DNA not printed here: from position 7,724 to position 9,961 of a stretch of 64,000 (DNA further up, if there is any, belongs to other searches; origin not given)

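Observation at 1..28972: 29-kb supercluster: three corrinoid-dependent methyltransferase modules feeding tetrahydrofolate, set among O2-dependent oxygenases and three uptake systems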

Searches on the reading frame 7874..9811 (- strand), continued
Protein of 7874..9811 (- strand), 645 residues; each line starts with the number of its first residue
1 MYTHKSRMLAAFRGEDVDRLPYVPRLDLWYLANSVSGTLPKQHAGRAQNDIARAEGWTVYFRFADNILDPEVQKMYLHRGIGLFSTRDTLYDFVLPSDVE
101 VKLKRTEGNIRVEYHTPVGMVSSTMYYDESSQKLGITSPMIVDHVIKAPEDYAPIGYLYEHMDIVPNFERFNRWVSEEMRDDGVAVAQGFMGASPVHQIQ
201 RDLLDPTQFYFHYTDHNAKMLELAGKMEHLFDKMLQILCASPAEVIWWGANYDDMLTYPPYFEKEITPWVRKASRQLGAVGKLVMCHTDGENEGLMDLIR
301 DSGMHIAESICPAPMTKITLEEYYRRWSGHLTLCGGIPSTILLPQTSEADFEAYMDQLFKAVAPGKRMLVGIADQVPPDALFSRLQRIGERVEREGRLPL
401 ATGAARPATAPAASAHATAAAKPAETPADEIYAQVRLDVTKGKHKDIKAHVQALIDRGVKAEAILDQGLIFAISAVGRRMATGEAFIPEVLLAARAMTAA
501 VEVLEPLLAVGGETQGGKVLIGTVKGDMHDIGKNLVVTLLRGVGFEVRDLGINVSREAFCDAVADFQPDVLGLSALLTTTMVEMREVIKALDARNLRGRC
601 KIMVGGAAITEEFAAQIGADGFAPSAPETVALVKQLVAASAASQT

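Call 57: find_encoding_contigs(protein=P0083, flank=10000, max_places=1)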
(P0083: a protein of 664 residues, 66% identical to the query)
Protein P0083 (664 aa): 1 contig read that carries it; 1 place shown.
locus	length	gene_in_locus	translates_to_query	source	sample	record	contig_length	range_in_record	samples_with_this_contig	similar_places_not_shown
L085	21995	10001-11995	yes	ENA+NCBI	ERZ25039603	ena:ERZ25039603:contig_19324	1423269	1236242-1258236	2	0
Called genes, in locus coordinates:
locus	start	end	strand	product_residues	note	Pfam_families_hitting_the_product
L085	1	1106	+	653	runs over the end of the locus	PF01435:Peptidase_M48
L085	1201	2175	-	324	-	PF00356:LacI, PF00532:Peripla_BP_1, PF13407:Peripla_BP_4, PF13377:Peripla_BP_3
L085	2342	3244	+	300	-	PF05721:PhyH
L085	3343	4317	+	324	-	PF03480:DctP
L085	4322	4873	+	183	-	PF04290:DctQ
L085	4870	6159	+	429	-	PF06808:DctM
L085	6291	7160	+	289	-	PF02548:Pantoate_transf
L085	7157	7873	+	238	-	PF00392:GntR, PF07729:FCD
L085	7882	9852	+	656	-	PF01208:URO-D (faint), PF02607:B12-binding_2, PF02310:B12-binding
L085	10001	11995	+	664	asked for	PF01208:URO-D (faint), PF02607:B12-binding_2, PF02310:B12-binding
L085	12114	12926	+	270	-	PF04116:FA_hydroxylase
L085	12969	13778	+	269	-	PF03480:DctP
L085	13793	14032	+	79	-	-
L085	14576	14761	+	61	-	PF04290:DctQ (weak)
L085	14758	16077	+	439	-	PF06808:DctM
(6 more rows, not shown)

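Call 58: get_annotated_region(hit=H6, flank=15000)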
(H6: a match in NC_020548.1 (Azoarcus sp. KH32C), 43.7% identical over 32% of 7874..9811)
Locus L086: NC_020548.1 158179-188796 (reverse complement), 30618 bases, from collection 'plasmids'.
description: Azoarcus sp. KH32C plasmid pAZKH, complete sequence
organism: Azoarcus sp. KH32C (NCBI taxid 748247)
taxonomy: Bacteria; Pseudomonadota; Betaproteobacteria; Rhodocyclales; Zoogloeaceae; Azoarcus; Azoarcus sp. KH32C
host: -; source: -; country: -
typing (MOB-suite, as given by PLSDB): mobilizable; replicon rep_cluster_432; relaxase MOBP
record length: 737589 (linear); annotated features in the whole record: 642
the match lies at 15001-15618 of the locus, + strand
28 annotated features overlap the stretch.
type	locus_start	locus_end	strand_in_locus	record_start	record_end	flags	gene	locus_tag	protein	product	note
CDS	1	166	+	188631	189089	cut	folB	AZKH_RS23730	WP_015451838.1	dihydroneopterin aldolase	GO:0006760 - folic acid-containing compound metabolic process [Evidence IEA]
CDS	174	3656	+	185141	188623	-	-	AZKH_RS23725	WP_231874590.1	pyruvate carboxylase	GO:0006094 - gluconeogenesis [Evidence IEA]; GO:0006090 - pyruvate metabolic process [Evidence IEA]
CDS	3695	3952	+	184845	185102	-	-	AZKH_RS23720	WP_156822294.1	hypothetical protein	-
CDS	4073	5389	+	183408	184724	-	folC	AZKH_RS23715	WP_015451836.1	bifunctional tetrahydrofolate synthase/dihydrofolate synthase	GO:0009396 - folic acid-containing compound biosynthetic process [Evidence IEA]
CDS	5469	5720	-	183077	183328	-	-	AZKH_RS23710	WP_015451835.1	hypothetical protein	-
CDS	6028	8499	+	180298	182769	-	-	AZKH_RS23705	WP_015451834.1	FAD-dependent oxidoreductase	-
CDS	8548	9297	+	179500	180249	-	-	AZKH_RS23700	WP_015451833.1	electron transfer flavoprotein subunit beta/FixA family protein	-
CDS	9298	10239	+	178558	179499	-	-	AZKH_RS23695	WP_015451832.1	FAD-binding protein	-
CDS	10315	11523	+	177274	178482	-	proV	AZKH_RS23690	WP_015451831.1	glycine betaine/L-proline ABC transporter ATP-binding protein ProV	GO:0031460 - glycine betaine transport [Evidence IEA]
CDS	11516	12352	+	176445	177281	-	-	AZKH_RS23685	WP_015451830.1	proline/glycine betaine ABC transporter permease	-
CDS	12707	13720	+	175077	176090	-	-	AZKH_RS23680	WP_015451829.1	GlxA family transcriptional regulator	-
CDS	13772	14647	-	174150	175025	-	purU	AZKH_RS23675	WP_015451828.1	formyltetrahydrofolate deformylase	GO:0009152 - purine ribonucleotide biosynthetic process [Evidence IEA]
CDS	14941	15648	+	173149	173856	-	-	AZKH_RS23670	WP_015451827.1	corrinoid protein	-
CDS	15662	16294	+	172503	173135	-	-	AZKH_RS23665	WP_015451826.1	DUF1638 domain-containing protein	-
CDS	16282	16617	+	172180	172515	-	-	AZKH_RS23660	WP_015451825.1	virulence factor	-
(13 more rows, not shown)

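Call 72: find_encoding_contigs(protein=window:7874-9811:-, flank=1000, max_places=3)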
Protein window:7874-9811:- (645 aa): 1 contig read that carries it; 1 place shown.
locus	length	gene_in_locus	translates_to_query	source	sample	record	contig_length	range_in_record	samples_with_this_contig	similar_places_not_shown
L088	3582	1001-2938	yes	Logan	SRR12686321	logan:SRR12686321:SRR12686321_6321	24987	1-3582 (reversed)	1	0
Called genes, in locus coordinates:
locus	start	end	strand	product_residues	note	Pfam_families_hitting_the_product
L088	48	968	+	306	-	PF05721:PhyH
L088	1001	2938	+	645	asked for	PF02607:B12-binding_2, PF02310:B12-binding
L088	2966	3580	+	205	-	?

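Call 105: search_protein_families(library=pfam, proteins=[L081:20142-21326:+], max_evalue=0.001)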
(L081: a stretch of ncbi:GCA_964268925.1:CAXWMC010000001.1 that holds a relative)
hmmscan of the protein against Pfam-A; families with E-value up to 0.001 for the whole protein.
L081:20142-21326:+ (394 aa): 2 families
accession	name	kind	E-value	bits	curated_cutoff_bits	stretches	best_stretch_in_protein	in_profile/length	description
PF01979.26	Amidohydro_1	-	1e-26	94.5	25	1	48-363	1-322/345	Amidohydrolase family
PF07969.17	Amidohydro_3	-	2e-07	31.3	29.7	1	178-365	246-450/472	Amidohydrolase family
